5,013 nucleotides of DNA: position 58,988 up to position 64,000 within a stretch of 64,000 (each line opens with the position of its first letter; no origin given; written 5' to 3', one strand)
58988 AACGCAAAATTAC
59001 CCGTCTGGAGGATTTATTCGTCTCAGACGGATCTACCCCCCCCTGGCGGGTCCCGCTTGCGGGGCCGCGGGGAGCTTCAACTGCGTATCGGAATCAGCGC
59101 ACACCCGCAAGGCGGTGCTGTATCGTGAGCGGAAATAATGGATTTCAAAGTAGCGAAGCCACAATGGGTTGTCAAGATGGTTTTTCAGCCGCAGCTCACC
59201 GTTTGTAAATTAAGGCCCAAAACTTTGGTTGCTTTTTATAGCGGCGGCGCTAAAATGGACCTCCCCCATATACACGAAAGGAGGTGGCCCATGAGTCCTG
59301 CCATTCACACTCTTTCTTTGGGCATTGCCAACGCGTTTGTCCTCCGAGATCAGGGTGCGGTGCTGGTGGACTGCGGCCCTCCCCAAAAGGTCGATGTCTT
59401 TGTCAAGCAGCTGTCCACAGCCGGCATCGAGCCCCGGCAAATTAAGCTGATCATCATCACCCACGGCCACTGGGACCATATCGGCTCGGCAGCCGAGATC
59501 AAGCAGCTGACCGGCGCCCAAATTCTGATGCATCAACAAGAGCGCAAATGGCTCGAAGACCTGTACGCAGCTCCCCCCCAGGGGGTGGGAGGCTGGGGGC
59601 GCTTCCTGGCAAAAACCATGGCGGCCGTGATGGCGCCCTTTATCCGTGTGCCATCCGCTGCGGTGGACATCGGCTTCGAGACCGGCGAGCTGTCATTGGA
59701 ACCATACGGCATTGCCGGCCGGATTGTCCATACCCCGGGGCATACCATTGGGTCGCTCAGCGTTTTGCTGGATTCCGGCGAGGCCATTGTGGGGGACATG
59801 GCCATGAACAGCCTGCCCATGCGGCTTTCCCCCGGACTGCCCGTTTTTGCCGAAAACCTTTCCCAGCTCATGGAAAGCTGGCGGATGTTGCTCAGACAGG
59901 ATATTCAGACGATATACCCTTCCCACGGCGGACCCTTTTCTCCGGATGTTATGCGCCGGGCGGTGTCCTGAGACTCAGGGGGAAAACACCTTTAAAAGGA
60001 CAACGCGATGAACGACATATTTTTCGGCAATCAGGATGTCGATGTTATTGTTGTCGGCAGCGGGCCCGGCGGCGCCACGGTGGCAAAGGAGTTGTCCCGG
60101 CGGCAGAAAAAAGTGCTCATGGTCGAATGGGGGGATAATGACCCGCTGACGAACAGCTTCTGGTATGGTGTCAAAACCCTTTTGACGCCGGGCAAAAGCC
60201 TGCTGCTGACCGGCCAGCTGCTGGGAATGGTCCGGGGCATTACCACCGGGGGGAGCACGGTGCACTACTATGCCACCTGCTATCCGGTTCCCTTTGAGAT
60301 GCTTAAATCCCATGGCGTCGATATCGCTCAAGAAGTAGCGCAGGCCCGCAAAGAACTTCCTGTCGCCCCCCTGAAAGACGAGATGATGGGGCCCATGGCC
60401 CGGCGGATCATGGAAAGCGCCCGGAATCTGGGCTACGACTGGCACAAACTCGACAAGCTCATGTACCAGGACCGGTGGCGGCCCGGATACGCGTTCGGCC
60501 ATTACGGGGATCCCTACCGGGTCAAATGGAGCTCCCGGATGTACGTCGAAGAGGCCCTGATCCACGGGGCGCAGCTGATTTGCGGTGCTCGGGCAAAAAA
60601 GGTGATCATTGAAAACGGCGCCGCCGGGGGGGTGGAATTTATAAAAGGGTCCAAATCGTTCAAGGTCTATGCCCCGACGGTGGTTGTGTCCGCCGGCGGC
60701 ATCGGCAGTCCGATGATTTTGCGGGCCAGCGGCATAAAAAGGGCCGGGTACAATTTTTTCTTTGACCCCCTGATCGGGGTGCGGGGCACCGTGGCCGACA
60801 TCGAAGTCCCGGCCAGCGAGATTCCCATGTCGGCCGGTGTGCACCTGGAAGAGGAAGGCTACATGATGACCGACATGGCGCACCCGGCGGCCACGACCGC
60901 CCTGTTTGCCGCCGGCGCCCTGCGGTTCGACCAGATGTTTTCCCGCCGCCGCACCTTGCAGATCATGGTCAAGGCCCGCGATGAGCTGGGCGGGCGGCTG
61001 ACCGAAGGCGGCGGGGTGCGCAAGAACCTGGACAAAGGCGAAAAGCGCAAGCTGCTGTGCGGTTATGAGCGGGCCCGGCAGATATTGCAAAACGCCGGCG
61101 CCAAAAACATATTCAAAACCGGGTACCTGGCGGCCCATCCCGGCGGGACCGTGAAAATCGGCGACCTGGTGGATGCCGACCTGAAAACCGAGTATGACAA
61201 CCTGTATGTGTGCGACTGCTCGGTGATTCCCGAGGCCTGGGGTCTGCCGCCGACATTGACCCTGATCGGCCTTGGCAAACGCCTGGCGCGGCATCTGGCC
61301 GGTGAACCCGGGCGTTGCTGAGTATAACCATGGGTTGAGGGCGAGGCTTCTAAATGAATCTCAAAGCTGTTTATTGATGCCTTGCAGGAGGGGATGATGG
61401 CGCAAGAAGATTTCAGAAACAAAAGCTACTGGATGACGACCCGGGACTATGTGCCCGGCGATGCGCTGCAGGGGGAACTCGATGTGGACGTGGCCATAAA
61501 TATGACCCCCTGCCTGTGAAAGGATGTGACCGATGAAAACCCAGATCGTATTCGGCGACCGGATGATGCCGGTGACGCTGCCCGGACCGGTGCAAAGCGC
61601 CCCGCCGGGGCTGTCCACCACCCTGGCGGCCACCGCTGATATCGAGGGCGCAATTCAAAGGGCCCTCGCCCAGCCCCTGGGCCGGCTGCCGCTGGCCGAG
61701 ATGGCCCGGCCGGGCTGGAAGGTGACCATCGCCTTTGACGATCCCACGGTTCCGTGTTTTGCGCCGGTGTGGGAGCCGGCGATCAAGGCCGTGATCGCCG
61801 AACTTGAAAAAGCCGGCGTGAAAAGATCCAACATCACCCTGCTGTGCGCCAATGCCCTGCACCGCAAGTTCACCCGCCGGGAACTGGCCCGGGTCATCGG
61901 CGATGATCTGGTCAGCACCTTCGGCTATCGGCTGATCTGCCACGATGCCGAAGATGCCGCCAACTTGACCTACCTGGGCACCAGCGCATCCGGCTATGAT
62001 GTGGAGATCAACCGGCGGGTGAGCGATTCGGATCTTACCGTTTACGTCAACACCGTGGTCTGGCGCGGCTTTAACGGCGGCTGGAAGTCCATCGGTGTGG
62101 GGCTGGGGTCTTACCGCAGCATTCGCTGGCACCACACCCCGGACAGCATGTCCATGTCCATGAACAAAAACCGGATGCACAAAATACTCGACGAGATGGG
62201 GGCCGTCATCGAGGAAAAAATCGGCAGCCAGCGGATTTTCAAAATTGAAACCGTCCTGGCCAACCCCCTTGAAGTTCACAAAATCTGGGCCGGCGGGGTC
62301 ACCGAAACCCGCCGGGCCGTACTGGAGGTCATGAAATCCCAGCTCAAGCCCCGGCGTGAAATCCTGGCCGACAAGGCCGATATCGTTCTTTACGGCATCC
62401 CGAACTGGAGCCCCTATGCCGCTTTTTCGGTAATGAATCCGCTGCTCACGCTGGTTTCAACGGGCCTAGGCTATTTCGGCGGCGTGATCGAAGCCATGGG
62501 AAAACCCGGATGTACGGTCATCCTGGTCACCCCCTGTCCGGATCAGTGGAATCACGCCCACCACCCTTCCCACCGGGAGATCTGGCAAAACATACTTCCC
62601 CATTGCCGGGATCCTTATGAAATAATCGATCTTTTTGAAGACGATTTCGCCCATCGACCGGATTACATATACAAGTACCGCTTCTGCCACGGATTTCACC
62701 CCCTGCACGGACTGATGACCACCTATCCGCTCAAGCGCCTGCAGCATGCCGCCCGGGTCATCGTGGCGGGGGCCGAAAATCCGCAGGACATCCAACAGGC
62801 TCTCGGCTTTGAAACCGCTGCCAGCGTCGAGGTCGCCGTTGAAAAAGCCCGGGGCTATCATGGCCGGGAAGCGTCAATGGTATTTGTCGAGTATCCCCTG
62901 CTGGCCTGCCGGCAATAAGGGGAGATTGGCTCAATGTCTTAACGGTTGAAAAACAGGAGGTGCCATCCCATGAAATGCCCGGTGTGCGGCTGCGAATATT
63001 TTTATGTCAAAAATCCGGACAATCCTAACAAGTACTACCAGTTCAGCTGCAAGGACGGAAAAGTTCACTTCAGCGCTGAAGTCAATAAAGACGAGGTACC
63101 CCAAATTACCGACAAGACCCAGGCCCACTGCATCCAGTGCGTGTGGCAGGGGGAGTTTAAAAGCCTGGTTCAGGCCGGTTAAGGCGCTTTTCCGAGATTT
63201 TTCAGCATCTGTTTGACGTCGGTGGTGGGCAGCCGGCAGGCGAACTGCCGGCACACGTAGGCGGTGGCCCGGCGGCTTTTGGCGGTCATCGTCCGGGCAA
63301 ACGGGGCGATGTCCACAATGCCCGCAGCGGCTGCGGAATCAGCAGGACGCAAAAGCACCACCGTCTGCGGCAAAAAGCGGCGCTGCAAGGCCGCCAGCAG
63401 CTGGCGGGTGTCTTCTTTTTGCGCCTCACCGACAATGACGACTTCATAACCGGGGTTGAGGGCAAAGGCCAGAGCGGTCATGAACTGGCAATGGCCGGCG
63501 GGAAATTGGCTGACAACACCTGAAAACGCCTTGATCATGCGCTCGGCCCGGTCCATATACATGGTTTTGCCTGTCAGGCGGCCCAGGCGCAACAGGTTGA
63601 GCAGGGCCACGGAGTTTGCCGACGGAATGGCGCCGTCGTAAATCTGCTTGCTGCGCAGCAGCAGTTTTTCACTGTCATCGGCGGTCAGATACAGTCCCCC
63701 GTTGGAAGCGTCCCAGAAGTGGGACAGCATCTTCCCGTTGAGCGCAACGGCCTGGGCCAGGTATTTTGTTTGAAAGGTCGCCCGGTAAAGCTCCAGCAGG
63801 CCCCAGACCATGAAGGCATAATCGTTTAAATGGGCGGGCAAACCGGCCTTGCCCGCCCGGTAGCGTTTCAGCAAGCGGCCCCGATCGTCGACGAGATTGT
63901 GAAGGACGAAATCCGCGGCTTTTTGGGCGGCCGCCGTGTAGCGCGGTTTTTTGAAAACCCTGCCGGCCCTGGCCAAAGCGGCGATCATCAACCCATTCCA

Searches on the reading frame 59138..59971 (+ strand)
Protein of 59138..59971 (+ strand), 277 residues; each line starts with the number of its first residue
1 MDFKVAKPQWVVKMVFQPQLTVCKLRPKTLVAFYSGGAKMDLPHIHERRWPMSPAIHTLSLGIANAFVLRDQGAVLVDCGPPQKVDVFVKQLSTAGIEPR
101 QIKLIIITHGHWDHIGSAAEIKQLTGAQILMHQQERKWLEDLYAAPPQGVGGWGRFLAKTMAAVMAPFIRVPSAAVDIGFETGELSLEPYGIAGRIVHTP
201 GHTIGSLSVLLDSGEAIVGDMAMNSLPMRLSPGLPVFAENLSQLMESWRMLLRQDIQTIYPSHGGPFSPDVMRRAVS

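Call 21: search_protein_families(library=pfam, proteins=[window:59138-59971:+], max_evalue=1)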
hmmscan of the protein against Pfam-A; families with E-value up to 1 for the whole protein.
window:59138-59971:+ (277 aa): 5 families
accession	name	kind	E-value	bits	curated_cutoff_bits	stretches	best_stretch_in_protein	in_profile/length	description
PF00753.33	Lactamase_B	-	1.2e-28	100.8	22.7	1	62-263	4-196/196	Metallo-beta-lactamase superfamily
PF12706.13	Lactamase_B_2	-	1.7e-06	28.2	27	1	75-138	3-69/200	Beta-lactamase superfamily domain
PF19583.5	ODP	-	2.6e-05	24.6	27.2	1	67-140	6-80/194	ODP family beta lactamase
PF13483.12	Lactamase_B_3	-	0.19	12.1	24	1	65-118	8-53/160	Beta-lactamase superfamily domain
PF16661.11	Lactamase_B_6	-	0.23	11.2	27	1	71-118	5-52/193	Metallo-beta-lactamase superfamily domain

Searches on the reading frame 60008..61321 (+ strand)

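Call 21: search_protein_families(library=pfam, proteins=[window:60008-61321:+], max_evalue=1)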
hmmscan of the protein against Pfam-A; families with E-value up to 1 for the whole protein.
window:60008-61321:+ (437 aa): 13 families
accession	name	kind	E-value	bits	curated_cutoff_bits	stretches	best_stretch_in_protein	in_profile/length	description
PF00732.25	GMC_oxred_N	-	1.7e-16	61.1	23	1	68-249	15-212/218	GMC oxidoreductase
PF07992.20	Pyr_redox_2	-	8.3e-09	35.7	26.1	1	12-43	2-31/291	Pyridine nucleotide-disulphide oxidoreductase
PF01266.30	DAO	-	5.9e-08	33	27.9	1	12-280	1-250/353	FAD dependent oxidoreductase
PF05199.19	GMC_oxred_C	-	1.2e-07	32.8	24.6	1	351-423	65-139/139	GMC oxidoreductase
PF00890.30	FAD_binding_2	-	2.8e-07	30.5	20.4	2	12-43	1-32/414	FAD binding domain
PF13450.12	NAD_binding_8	-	0.00021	21.9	21.9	1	15-41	1-27/68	NAD(P)-binding Rossmann-like domain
PF01494.25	FAD_binding_3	-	0.00076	19.2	22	1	10-40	1-31/349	FAD binding domain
PF05834.18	Lycopene_cycl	-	0.00077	19.1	23.4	1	12-50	1-41/380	Lycopene cyclase protein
PF12831.13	FAD_oxidored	-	0.00085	19.1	27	1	12-40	1-29/416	FAD dependent oxidoreductase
PF01946.23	Thi4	-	0.0068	16.1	26.2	1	10-40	17-48/235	Thi4 family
PF03486.20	HI0933_like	-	0.018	14.9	50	1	12-41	2-31/244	HI0933-like protein Rossmann domain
PF00070.33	Pyr_redox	-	0.019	15.9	22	1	13-43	2-32/82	Pyridine nucleotide-disulphide oxidoreductase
PF02254.24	TrkA_N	-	0.23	12.2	23.8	1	13-40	1-28/116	TrkA-N domain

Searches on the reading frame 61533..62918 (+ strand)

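Call 21: search_protein_families(library=pfam, proteins=[window:61533-62918:+], max_evalue=1)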
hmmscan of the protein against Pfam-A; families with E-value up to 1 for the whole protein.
window:61533-62918:+ (461 aa): 2 families
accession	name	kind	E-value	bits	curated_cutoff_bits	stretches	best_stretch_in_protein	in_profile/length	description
PF09861.14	Lar_N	-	3.6e-39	134.5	23.3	1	29-203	22-194/204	Lactate racemase N-terminal domain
PF21113.2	LarA_C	-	0.12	12.8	25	1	400-452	92-144/152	Lactate racemase C-terminal domain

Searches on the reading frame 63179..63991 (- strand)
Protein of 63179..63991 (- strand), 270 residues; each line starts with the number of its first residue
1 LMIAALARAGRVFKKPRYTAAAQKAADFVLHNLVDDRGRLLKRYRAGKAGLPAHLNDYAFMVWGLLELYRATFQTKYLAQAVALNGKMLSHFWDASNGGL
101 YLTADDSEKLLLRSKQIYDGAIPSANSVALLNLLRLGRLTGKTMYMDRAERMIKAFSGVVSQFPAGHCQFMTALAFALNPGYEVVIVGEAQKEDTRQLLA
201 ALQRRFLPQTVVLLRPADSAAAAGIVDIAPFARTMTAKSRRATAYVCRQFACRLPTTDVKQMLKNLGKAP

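Call 21: search_protein_families(library=pfam, proteins=[window:63179-63991:-], max_evalue=1)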
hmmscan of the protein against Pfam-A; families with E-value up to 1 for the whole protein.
window:63179-63991:- (270 aa): 6 families
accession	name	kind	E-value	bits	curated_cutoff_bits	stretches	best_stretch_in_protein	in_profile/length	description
PF00759.25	Glyco_hydro_9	-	7.8e-05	22.6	27.7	1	2-107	156-276/444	Glycosyl hydrolase family 9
PF03663.20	Glyco_hydro_76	-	0.00039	20.5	25.9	1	55-154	85-184/366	Glycosyl hydrolase family 76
PF07221.17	GlcNAc_2-epim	-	0.00044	20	23.4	1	54-156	213-308/347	N-acylglucosamine 2-epimerase (GlcNAc 2-epimerase)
PF06917.19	Pectate_lyase_2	-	0.0035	16.5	26.6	0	58-107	405-451/491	Periplasmic pectate lyase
PF01532.26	Glyco_hydro_47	-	0.037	13.4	22.9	1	64-157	86-180/455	Glycosyl hydrolase family 47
PF06662.19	C5-epim_C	-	0.24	11.3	23.3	0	2-32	34-64/188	D-glucuronyl C5-epimerase C-terminus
